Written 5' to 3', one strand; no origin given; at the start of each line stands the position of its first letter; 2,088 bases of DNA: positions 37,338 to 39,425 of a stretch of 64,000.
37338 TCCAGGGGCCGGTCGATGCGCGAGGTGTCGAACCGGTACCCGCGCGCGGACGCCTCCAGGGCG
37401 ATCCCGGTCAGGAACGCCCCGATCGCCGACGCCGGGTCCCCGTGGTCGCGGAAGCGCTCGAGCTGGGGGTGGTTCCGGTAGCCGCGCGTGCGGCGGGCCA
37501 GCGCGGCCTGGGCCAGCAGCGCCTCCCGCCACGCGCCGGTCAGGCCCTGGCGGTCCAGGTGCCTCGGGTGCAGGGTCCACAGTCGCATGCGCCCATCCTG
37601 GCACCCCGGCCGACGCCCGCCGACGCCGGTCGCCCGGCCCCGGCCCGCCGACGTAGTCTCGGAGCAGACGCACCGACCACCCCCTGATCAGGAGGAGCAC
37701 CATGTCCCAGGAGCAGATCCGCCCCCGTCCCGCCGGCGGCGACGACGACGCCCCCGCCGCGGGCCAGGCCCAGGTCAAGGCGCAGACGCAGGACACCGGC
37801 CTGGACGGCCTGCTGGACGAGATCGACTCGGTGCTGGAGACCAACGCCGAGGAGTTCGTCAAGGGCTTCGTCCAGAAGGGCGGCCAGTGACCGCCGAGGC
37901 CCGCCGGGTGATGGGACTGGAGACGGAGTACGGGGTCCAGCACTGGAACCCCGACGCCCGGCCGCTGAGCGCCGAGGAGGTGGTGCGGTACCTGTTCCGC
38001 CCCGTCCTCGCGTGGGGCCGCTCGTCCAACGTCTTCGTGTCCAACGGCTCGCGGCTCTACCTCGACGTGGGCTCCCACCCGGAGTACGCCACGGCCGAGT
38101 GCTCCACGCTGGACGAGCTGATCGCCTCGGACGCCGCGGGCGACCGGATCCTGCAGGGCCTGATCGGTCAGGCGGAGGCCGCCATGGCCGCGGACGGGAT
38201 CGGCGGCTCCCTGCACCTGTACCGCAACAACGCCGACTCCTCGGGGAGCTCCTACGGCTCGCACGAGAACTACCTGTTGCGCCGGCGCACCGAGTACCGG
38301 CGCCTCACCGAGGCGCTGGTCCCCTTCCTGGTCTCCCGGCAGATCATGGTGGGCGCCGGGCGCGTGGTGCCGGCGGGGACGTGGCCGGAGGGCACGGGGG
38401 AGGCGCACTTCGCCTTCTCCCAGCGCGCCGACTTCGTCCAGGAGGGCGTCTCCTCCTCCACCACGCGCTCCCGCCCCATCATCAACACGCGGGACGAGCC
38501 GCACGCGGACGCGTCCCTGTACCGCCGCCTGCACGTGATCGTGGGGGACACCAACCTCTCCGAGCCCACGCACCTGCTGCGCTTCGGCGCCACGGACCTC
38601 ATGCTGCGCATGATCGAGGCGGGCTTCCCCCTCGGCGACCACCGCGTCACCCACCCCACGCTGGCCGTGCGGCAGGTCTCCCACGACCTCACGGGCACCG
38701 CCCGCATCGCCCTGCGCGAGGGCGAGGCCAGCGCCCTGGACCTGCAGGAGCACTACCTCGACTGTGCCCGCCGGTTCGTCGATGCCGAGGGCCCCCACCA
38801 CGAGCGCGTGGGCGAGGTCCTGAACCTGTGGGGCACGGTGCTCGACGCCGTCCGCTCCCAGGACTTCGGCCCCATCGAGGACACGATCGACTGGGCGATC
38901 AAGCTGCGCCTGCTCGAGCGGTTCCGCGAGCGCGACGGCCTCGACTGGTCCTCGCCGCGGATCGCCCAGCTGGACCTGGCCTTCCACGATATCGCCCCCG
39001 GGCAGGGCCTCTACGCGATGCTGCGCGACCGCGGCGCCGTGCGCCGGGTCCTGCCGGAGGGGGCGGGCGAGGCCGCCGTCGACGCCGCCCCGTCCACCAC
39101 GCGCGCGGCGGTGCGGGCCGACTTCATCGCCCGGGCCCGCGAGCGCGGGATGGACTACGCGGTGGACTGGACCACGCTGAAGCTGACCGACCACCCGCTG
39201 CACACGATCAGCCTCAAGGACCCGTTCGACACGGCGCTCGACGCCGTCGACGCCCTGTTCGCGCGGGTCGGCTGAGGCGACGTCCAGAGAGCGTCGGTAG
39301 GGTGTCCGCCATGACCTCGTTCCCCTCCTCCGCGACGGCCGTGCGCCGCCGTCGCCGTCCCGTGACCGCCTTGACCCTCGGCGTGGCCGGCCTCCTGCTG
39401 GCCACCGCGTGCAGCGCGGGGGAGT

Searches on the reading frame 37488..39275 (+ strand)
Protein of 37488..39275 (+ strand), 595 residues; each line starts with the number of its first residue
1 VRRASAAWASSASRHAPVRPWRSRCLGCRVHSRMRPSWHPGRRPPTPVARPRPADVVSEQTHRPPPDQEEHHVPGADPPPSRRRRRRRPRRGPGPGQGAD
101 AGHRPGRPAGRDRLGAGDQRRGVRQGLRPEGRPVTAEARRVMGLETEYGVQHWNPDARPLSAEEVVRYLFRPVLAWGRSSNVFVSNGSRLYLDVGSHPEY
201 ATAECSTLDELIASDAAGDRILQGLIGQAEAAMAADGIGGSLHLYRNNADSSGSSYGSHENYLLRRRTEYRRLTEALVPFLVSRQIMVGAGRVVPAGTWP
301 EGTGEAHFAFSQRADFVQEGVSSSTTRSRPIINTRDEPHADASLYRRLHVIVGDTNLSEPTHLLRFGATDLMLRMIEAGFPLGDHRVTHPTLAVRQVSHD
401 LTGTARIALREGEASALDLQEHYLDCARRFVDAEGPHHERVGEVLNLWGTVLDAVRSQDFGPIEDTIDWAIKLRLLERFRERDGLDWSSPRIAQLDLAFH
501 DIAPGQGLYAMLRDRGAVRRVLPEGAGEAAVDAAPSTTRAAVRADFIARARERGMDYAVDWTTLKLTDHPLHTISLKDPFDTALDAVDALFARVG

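Call 80: search_protein_families(library=ncbifam, proteins=[window:37488-39275:+], max_evalue=1e-30)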
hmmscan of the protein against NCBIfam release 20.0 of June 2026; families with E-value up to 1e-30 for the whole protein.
window:37488-39275:+ (595 aa): 2 families
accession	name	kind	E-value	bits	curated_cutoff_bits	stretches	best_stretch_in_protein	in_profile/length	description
TIGR03686.1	pupylate_PafA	equivalog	2.7e-180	600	551.3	1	139-592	1-455/457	Pup--protein ligase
TIGR03688.1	depupylase_Dop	equivalog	2.4e-109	366.3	492.3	1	180-589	81-480/485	depupylase/deamidase Dop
